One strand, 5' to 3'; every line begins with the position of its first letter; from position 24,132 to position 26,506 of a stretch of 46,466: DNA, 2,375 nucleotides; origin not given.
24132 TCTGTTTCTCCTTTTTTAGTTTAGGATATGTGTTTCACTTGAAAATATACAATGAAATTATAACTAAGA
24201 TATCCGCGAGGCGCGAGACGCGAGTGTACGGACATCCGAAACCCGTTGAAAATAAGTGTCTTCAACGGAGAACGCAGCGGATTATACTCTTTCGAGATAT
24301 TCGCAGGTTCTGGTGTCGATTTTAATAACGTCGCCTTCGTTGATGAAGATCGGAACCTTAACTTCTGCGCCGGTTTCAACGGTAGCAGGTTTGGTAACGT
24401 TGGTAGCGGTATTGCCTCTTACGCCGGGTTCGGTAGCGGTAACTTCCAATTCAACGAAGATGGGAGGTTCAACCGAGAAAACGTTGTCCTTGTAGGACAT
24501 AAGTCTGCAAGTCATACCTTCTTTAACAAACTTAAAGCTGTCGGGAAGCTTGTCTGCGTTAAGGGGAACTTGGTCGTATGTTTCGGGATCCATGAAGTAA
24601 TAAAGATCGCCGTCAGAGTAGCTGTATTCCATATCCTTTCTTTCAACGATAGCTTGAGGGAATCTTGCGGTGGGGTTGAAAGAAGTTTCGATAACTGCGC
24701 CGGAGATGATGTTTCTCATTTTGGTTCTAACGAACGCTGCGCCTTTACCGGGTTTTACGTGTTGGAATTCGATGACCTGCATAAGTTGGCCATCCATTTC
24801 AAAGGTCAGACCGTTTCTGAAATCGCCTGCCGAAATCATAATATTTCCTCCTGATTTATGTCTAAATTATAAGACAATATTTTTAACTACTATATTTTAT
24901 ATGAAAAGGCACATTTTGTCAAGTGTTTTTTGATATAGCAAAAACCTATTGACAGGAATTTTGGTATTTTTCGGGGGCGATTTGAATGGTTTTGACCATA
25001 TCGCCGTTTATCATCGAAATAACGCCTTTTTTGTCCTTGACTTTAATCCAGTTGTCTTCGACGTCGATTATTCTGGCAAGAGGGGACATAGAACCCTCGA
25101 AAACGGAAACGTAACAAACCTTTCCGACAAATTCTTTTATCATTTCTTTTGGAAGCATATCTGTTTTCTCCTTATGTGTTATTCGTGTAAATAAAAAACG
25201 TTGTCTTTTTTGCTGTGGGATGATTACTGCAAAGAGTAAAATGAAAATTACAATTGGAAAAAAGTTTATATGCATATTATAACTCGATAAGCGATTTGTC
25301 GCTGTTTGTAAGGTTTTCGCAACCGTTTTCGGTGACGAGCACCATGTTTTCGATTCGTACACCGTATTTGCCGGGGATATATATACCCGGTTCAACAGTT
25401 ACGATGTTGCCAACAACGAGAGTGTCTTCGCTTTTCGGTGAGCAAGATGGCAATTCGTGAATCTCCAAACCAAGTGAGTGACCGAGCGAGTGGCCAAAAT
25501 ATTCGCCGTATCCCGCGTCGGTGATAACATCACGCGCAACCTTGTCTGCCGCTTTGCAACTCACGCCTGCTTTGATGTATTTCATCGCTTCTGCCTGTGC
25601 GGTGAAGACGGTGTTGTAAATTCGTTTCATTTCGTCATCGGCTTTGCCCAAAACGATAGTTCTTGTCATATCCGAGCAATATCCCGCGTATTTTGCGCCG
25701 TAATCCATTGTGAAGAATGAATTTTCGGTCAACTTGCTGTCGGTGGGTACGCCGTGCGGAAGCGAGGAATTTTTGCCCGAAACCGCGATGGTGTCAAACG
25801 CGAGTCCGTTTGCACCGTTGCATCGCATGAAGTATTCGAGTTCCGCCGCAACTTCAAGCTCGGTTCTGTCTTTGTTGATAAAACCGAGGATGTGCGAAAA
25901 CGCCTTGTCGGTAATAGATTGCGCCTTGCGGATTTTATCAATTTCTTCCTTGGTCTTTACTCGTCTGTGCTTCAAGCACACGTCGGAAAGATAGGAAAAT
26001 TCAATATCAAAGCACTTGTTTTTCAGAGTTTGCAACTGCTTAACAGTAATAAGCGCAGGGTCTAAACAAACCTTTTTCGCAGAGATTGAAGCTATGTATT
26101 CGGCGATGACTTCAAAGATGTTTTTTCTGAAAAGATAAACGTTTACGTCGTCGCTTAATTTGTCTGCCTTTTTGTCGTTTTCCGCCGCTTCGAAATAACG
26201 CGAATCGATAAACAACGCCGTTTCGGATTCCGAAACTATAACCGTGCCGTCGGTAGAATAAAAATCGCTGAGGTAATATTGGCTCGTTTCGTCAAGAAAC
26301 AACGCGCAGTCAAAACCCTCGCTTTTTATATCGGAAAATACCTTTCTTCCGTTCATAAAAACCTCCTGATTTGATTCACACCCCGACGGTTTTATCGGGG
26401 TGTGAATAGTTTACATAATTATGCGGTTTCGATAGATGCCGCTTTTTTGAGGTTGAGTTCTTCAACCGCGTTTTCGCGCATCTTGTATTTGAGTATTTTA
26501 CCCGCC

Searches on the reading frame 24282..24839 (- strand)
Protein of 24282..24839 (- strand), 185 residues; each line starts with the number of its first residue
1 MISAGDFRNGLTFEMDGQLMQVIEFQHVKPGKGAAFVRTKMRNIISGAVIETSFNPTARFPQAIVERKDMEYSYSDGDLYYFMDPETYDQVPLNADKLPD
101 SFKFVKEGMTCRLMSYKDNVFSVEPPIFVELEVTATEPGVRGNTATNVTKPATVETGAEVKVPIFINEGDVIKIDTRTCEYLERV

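Call 8: search_protein_families(library=pfam, proteins=[window:24282-24839:-])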
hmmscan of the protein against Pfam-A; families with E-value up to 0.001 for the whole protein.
window:24282-24839:- (185 aa): 3 families
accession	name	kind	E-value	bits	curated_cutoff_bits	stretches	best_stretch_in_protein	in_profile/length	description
PF09285.17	Elong-fact-P_C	-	4.8e-29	100.3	25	1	129-184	1-56/56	Elongation factor P, C-terminal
PF08207.18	EFP_N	-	1.1e-26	93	23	1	3-58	1-56/58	Elongation factor P (EF-P) KOW-like domain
PF01132.26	EFP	-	1e-21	77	27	1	68-120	1-53/54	Elongation factor P (EF-P) OB domain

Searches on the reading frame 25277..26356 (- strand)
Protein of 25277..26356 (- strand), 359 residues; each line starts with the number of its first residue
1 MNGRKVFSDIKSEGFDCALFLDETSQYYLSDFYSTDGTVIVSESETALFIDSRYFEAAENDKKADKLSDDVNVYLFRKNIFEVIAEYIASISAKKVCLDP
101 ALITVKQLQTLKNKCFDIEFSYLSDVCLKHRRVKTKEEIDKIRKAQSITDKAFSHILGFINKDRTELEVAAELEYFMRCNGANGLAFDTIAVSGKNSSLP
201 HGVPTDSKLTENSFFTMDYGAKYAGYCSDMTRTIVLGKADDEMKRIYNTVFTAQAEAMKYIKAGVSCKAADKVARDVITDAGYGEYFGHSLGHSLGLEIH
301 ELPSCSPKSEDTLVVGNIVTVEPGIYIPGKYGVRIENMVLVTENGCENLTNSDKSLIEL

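Call 8: search_protein_families(library=pfam, proteins=[window:25277-26356:-])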
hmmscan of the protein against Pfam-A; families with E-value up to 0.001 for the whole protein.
window:25277-26356:- (359 aa): 2 families
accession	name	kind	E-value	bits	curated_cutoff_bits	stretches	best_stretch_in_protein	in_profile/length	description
PF00557.29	Peptidase_M24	-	1.6e-69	234.3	23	1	141-343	2-208/208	Metallopeptidase family M24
PF01321.24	Creatinase_N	-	2.5e-13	51.1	22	1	10-131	9-126/128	Creatinase/Prolidase N-terminal domain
